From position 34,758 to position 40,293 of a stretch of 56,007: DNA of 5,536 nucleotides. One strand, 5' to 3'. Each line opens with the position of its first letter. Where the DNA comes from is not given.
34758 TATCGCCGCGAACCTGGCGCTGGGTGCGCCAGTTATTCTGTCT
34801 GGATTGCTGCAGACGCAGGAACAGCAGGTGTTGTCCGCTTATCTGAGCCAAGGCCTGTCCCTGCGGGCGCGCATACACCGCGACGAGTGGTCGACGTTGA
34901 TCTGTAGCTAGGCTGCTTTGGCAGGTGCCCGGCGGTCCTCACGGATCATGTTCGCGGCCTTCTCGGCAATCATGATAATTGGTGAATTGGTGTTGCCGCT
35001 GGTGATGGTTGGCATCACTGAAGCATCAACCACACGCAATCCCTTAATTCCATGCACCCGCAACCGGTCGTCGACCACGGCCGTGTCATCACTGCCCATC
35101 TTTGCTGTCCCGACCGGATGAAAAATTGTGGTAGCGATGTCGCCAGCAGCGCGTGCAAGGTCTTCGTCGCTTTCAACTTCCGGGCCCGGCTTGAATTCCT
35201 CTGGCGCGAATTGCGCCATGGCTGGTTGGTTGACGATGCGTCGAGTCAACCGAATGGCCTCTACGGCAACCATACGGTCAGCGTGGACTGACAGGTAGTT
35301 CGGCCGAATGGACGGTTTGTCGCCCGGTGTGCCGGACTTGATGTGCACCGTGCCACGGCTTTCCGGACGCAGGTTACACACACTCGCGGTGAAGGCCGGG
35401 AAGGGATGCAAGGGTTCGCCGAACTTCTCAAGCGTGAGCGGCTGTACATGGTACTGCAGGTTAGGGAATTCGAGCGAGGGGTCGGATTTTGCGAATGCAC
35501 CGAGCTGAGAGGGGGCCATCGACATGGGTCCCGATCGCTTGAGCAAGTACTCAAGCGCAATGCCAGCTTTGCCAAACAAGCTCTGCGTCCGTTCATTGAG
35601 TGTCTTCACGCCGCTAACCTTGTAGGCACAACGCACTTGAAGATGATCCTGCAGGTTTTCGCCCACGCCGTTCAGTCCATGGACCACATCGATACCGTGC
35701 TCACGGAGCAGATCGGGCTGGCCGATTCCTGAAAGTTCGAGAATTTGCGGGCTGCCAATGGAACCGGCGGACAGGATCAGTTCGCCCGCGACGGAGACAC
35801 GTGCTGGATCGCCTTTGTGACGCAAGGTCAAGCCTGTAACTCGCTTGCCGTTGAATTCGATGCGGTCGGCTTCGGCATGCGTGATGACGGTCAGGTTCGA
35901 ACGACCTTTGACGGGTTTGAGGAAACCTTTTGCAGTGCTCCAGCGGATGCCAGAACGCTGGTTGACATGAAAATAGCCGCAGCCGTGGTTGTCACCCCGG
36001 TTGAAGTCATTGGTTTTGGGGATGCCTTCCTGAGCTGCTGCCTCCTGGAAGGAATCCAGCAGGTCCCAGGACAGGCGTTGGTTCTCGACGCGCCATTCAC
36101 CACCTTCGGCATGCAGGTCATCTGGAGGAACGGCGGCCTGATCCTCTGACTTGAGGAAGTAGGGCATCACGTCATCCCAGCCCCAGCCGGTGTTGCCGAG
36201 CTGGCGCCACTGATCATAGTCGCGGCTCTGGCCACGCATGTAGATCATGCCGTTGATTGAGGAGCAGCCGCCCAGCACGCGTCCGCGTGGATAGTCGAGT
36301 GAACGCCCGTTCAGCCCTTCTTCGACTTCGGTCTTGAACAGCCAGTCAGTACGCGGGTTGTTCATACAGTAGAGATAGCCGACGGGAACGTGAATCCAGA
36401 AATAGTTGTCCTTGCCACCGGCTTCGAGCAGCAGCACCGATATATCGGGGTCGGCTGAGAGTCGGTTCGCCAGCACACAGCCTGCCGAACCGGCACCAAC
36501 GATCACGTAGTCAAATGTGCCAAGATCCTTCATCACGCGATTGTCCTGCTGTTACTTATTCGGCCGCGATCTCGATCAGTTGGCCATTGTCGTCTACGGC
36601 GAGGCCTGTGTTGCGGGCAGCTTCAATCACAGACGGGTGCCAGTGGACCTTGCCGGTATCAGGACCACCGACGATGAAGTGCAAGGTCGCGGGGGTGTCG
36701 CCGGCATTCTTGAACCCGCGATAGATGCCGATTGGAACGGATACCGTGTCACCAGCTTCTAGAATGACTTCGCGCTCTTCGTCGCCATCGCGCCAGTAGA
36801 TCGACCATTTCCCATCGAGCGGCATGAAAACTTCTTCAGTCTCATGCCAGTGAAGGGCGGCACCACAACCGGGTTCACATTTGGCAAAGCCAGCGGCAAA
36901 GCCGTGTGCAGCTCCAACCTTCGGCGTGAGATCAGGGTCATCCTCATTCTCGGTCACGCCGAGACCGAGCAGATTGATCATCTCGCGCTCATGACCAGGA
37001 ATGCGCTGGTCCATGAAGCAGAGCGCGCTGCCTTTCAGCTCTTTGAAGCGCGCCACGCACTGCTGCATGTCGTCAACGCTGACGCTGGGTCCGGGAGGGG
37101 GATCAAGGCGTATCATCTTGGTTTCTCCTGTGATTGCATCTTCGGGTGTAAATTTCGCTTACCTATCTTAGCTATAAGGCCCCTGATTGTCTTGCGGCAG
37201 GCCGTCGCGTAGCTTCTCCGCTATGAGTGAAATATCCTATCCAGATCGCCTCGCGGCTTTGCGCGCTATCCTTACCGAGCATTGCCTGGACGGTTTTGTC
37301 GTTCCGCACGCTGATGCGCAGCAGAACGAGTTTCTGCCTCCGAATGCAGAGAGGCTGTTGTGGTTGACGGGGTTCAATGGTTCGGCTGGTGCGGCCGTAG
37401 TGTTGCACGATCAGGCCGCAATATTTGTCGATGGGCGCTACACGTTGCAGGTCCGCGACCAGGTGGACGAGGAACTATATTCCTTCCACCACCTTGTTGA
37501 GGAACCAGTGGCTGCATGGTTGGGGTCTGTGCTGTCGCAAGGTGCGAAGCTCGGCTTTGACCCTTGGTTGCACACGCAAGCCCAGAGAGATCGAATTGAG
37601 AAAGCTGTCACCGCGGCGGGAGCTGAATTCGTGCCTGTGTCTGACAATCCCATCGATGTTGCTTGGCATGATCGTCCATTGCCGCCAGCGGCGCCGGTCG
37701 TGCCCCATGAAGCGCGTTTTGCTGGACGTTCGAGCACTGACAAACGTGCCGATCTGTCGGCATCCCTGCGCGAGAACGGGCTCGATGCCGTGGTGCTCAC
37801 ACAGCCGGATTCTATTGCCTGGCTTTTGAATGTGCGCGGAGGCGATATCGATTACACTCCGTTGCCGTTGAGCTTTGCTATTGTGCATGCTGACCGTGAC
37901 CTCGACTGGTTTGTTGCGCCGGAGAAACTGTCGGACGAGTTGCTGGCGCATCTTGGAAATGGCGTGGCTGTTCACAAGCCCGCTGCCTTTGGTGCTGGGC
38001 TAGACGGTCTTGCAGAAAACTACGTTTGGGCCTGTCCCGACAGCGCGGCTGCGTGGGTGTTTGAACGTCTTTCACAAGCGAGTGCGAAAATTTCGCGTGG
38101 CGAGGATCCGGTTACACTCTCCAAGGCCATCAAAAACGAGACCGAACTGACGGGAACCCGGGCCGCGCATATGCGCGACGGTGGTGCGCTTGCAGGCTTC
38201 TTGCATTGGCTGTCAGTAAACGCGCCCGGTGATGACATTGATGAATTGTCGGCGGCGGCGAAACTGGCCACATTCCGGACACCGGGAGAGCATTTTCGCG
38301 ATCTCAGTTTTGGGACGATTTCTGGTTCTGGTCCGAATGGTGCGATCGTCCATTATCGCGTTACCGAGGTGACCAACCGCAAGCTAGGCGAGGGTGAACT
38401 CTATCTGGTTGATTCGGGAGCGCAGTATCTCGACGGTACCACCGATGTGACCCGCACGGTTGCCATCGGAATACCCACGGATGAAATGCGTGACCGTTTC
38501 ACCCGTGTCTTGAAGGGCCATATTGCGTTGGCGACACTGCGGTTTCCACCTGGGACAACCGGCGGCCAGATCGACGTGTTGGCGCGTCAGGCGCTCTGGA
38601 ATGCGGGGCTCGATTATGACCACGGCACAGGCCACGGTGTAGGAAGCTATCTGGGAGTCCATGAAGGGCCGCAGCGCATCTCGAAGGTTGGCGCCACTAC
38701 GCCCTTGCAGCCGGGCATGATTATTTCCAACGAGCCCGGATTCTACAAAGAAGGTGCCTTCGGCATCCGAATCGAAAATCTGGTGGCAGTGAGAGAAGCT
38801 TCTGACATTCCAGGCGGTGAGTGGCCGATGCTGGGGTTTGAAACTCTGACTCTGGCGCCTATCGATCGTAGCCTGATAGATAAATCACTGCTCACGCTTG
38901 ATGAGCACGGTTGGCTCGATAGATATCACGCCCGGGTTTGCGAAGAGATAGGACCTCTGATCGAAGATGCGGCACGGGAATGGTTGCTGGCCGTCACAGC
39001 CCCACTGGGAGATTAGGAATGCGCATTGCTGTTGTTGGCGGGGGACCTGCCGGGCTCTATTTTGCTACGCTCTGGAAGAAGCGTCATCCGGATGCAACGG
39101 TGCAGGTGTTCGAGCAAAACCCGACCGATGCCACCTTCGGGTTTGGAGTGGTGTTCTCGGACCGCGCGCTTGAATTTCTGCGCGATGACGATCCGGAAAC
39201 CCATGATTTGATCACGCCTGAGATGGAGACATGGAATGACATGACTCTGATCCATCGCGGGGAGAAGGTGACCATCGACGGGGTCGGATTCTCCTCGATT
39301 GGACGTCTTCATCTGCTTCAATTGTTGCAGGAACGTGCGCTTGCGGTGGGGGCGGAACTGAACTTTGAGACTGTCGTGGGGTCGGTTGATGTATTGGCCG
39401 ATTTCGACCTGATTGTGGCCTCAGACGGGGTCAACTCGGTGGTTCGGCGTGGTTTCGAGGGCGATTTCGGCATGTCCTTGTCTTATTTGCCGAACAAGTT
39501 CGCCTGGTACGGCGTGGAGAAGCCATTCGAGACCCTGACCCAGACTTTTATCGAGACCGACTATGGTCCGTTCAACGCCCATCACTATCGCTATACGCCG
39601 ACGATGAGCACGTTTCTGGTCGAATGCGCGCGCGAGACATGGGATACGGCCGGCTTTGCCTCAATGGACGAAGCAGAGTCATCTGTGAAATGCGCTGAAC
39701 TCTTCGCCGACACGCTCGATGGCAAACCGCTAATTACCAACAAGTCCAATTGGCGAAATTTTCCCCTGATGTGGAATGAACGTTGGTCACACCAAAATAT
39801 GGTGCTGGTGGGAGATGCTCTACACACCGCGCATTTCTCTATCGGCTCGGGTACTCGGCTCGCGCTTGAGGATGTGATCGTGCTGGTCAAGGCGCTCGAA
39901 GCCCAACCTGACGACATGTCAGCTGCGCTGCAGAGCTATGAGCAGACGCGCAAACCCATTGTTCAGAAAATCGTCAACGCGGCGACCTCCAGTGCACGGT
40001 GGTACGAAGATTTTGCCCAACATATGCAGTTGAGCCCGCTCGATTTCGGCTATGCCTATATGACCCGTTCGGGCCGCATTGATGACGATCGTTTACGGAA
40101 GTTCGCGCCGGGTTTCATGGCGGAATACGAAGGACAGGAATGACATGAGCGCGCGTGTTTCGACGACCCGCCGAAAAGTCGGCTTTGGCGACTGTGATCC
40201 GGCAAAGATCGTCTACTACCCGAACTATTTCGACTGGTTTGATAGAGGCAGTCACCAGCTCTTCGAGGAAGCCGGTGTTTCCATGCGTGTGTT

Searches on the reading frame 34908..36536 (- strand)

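Call 73: search_protein_families(library=pfam, proteins=[window:34908-36536:-], max_evalue=0.00001)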
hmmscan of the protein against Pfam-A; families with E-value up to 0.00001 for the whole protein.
window:34908-36536:- (542 aa): 3 families
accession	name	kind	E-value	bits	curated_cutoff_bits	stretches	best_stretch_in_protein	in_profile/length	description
PF00732.25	GMC_oxred_N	-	3.1e-46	158.4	23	1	8-299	1-217/218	GMC oxidoreductase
PF05199.19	GMC_oxred_C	-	1.2e-39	136.5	24.6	1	391-524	1-139/139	GMC oxidoreductase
PF05834.18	Lycopene_cycl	-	8.8e-06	25.5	23.4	0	9-47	1-44/380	Lycopene cyclase protein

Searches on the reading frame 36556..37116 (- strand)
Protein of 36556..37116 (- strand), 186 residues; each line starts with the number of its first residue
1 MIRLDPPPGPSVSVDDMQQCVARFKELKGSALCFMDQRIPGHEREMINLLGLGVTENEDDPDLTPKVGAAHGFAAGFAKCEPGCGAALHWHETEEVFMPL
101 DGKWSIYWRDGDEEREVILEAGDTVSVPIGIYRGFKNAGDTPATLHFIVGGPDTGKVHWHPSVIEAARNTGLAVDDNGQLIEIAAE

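Call 73: search_protein_families(library=pfam, proteins=[window:36556-37116:-], max_evalue=0.00001)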
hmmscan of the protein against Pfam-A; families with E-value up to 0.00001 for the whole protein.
window:36556-37116:- (186 aa): 1 family
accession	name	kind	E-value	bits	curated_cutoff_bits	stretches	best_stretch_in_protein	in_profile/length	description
PF07883.17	Cupin_2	-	1.3e-12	47.7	27.2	1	79-148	4-69/70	Cupin domain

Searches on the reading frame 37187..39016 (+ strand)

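Call 73: search_protein_families(library=pfam, proteins=[window:37187-39016:+], max_evalue=0.00001)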
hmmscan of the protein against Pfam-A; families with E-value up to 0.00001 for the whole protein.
window:37187-39016:+ (609 aa): 4 families
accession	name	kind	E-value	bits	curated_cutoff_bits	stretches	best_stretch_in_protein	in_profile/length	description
PF00557.29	Peptidase_M24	-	8.7e-52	176.4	23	1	325-537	4-208/208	Metallopeptidase family M24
PF16189.11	Creatinase_N_2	-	1.9e-42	145.5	29.7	1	162-320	1-161/161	Creatinase/Prolidase N-terminal domain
PF16188.10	Peptidase_M24_C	-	1.3e-22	79.9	28.9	1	547-607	1-63/63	C-terminal region of peptidase_M24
PF01321.24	Creatinase_N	-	8.2e-22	78.5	22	1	21-153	1-120/128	Creatinase/Prolidase N-terminal domain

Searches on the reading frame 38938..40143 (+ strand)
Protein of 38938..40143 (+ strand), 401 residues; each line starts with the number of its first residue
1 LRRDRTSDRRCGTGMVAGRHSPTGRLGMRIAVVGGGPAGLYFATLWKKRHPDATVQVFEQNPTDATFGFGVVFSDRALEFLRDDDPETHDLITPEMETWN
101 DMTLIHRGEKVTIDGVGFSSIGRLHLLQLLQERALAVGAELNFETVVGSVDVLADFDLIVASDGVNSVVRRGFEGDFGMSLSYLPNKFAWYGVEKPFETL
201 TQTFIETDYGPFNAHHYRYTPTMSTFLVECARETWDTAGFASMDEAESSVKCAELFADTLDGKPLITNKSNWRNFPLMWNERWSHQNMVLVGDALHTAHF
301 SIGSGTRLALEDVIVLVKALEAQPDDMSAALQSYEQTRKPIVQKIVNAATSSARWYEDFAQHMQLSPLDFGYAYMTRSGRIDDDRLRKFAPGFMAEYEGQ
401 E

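Call 73: search_protein_families(library=pfam, proteins=[window:38938-40143:+], max_evalue=0.00001)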
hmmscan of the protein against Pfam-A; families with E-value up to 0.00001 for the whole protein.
window:38938-40143:+ (401 aa): 2 families
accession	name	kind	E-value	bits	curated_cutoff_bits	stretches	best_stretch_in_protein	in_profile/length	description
PF01494.25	FAD_binding_3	-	6.6e-13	49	22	1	157-348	151-348/349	FAD binding domain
PF08491.16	SE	-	3.6e-06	26.7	20.1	1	281-351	125-199/276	Squalene epoxidase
